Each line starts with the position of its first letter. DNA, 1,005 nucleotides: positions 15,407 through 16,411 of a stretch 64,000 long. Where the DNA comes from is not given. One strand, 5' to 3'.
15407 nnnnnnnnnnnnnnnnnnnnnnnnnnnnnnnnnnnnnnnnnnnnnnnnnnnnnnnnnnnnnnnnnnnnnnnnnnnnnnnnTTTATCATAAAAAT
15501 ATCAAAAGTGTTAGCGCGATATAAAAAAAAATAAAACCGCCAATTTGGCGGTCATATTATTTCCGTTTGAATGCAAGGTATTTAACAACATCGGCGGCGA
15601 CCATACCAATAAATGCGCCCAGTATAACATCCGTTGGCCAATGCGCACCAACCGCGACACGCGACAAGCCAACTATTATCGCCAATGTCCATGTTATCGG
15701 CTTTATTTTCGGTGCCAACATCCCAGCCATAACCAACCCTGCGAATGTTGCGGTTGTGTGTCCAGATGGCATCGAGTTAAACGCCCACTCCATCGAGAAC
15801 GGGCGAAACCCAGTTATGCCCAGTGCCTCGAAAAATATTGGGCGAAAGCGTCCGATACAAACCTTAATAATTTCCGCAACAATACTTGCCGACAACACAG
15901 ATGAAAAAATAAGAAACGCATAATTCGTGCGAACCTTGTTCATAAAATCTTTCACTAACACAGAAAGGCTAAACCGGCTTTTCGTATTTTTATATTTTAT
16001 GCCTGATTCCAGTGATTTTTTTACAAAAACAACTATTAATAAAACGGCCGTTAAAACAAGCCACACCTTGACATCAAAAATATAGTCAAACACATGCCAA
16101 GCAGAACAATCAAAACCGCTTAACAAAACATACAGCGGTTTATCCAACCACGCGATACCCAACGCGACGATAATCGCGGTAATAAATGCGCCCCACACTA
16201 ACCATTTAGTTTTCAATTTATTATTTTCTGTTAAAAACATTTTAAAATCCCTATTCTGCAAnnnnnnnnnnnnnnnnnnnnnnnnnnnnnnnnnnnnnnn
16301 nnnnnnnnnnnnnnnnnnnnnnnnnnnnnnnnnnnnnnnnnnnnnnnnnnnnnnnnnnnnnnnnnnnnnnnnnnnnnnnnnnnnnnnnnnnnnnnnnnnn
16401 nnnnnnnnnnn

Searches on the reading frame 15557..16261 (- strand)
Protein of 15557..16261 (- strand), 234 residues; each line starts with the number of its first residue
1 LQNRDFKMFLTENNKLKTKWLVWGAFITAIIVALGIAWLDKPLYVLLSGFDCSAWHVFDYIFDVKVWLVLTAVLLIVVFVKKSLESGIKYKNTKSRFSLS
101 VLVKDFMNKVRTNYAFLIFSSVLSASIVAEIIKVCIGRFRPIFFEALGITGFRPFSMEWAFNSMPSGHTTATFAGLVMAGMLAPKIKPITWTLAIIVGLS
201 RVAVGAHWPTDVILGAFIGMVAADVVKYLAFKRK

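Call 19: search_protein_families(library=pfam, proteins=[window:15557-16261:-], max_evalue=0.001)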
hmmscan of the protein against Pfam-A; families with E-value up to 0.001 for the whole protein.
window:15557-16261:- (234 aa): 3 families
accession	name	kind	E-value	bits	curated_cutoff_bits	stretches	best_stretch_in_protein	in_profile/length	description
PF01569.27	PAP2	-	1.3e-23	83.7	27.2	1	116-233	3-128/130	PAP2 superfamily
PF14378.12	PAP2_3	-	7.4e-06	26.3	27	1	160-223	123-188/190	PAP2 superfamily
PF14360.12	PAP2_C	-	0.0001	23.2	27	1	164-221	6-67/74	PAP2 superfamily C-terminal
